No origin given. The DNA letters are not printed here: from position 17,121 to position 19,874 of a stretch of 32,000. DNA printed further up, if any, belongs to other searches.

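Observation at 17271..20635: Archaeal glycyl radical enzyme of the eliminase (Cys-x-Glu) type with a three-cluster activase and unknown substrate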

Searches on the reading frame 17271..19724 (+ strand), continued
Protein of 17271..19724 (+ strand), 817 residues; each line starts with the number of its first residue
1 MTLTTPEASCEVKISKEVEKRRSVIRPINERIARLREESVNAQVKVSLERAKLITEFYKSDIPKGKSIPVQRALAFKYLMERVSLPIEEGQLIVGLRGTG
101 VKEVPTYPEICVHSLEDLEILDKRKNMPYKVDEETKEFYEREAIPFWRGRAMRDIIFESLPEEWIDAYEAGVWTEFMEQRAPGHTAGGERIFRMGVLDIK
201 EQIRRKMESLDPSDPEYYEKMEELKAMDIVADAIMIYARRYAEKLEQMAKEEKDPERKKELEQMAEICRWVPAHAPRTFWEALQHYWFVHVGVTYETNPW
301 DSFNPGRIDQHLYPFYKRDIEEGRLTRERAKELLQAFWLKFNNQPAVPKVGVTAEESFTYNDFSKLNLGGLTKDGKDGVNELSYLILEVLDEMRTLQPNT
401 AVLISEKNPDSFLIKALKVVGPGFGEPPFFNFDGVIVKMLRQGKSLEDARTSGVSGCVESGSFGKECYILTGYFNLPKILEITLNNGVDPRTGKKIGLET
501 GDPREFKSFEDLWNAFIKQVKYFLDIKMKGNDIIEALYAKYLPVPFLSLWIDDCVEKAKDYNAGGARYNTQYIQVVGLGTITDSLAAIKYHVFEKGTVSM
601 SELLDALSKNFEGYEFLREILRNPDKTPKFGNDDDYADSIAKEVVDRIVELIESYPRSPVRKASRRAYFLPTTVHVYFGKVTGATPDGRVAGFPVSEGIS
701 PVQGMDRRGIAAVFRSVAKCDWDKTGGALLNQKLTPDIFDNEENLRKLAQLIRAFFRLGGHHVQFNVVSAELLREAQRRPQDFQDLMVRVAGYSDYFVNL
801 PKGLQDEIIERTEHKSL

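Call 27: search_solved_structures(query=window:17271-19724:+, max_evalue=1e-134, show_alignments=5)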
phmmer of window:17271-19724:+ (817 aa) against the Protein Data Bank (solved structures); distinct sequences matched with E-value up to 1e-134: 4.
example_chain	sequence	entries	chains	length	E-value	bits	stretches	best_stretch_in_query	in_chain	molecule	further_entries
6vxc_A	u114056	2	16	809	1.6e-289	965.5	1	24-814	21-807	Trans-4-hydroxy-L-proline dehydratase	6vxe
1r8w_A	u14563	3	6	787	2.3e-149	502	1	29-814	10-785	glycerol dehydratase | B12-independent glycerol dehydratase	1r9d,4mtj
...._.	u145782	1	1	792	2.8e-145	488.5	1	30-815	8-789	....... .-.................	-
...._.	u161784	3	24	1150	3.1e-142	478.5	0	24-812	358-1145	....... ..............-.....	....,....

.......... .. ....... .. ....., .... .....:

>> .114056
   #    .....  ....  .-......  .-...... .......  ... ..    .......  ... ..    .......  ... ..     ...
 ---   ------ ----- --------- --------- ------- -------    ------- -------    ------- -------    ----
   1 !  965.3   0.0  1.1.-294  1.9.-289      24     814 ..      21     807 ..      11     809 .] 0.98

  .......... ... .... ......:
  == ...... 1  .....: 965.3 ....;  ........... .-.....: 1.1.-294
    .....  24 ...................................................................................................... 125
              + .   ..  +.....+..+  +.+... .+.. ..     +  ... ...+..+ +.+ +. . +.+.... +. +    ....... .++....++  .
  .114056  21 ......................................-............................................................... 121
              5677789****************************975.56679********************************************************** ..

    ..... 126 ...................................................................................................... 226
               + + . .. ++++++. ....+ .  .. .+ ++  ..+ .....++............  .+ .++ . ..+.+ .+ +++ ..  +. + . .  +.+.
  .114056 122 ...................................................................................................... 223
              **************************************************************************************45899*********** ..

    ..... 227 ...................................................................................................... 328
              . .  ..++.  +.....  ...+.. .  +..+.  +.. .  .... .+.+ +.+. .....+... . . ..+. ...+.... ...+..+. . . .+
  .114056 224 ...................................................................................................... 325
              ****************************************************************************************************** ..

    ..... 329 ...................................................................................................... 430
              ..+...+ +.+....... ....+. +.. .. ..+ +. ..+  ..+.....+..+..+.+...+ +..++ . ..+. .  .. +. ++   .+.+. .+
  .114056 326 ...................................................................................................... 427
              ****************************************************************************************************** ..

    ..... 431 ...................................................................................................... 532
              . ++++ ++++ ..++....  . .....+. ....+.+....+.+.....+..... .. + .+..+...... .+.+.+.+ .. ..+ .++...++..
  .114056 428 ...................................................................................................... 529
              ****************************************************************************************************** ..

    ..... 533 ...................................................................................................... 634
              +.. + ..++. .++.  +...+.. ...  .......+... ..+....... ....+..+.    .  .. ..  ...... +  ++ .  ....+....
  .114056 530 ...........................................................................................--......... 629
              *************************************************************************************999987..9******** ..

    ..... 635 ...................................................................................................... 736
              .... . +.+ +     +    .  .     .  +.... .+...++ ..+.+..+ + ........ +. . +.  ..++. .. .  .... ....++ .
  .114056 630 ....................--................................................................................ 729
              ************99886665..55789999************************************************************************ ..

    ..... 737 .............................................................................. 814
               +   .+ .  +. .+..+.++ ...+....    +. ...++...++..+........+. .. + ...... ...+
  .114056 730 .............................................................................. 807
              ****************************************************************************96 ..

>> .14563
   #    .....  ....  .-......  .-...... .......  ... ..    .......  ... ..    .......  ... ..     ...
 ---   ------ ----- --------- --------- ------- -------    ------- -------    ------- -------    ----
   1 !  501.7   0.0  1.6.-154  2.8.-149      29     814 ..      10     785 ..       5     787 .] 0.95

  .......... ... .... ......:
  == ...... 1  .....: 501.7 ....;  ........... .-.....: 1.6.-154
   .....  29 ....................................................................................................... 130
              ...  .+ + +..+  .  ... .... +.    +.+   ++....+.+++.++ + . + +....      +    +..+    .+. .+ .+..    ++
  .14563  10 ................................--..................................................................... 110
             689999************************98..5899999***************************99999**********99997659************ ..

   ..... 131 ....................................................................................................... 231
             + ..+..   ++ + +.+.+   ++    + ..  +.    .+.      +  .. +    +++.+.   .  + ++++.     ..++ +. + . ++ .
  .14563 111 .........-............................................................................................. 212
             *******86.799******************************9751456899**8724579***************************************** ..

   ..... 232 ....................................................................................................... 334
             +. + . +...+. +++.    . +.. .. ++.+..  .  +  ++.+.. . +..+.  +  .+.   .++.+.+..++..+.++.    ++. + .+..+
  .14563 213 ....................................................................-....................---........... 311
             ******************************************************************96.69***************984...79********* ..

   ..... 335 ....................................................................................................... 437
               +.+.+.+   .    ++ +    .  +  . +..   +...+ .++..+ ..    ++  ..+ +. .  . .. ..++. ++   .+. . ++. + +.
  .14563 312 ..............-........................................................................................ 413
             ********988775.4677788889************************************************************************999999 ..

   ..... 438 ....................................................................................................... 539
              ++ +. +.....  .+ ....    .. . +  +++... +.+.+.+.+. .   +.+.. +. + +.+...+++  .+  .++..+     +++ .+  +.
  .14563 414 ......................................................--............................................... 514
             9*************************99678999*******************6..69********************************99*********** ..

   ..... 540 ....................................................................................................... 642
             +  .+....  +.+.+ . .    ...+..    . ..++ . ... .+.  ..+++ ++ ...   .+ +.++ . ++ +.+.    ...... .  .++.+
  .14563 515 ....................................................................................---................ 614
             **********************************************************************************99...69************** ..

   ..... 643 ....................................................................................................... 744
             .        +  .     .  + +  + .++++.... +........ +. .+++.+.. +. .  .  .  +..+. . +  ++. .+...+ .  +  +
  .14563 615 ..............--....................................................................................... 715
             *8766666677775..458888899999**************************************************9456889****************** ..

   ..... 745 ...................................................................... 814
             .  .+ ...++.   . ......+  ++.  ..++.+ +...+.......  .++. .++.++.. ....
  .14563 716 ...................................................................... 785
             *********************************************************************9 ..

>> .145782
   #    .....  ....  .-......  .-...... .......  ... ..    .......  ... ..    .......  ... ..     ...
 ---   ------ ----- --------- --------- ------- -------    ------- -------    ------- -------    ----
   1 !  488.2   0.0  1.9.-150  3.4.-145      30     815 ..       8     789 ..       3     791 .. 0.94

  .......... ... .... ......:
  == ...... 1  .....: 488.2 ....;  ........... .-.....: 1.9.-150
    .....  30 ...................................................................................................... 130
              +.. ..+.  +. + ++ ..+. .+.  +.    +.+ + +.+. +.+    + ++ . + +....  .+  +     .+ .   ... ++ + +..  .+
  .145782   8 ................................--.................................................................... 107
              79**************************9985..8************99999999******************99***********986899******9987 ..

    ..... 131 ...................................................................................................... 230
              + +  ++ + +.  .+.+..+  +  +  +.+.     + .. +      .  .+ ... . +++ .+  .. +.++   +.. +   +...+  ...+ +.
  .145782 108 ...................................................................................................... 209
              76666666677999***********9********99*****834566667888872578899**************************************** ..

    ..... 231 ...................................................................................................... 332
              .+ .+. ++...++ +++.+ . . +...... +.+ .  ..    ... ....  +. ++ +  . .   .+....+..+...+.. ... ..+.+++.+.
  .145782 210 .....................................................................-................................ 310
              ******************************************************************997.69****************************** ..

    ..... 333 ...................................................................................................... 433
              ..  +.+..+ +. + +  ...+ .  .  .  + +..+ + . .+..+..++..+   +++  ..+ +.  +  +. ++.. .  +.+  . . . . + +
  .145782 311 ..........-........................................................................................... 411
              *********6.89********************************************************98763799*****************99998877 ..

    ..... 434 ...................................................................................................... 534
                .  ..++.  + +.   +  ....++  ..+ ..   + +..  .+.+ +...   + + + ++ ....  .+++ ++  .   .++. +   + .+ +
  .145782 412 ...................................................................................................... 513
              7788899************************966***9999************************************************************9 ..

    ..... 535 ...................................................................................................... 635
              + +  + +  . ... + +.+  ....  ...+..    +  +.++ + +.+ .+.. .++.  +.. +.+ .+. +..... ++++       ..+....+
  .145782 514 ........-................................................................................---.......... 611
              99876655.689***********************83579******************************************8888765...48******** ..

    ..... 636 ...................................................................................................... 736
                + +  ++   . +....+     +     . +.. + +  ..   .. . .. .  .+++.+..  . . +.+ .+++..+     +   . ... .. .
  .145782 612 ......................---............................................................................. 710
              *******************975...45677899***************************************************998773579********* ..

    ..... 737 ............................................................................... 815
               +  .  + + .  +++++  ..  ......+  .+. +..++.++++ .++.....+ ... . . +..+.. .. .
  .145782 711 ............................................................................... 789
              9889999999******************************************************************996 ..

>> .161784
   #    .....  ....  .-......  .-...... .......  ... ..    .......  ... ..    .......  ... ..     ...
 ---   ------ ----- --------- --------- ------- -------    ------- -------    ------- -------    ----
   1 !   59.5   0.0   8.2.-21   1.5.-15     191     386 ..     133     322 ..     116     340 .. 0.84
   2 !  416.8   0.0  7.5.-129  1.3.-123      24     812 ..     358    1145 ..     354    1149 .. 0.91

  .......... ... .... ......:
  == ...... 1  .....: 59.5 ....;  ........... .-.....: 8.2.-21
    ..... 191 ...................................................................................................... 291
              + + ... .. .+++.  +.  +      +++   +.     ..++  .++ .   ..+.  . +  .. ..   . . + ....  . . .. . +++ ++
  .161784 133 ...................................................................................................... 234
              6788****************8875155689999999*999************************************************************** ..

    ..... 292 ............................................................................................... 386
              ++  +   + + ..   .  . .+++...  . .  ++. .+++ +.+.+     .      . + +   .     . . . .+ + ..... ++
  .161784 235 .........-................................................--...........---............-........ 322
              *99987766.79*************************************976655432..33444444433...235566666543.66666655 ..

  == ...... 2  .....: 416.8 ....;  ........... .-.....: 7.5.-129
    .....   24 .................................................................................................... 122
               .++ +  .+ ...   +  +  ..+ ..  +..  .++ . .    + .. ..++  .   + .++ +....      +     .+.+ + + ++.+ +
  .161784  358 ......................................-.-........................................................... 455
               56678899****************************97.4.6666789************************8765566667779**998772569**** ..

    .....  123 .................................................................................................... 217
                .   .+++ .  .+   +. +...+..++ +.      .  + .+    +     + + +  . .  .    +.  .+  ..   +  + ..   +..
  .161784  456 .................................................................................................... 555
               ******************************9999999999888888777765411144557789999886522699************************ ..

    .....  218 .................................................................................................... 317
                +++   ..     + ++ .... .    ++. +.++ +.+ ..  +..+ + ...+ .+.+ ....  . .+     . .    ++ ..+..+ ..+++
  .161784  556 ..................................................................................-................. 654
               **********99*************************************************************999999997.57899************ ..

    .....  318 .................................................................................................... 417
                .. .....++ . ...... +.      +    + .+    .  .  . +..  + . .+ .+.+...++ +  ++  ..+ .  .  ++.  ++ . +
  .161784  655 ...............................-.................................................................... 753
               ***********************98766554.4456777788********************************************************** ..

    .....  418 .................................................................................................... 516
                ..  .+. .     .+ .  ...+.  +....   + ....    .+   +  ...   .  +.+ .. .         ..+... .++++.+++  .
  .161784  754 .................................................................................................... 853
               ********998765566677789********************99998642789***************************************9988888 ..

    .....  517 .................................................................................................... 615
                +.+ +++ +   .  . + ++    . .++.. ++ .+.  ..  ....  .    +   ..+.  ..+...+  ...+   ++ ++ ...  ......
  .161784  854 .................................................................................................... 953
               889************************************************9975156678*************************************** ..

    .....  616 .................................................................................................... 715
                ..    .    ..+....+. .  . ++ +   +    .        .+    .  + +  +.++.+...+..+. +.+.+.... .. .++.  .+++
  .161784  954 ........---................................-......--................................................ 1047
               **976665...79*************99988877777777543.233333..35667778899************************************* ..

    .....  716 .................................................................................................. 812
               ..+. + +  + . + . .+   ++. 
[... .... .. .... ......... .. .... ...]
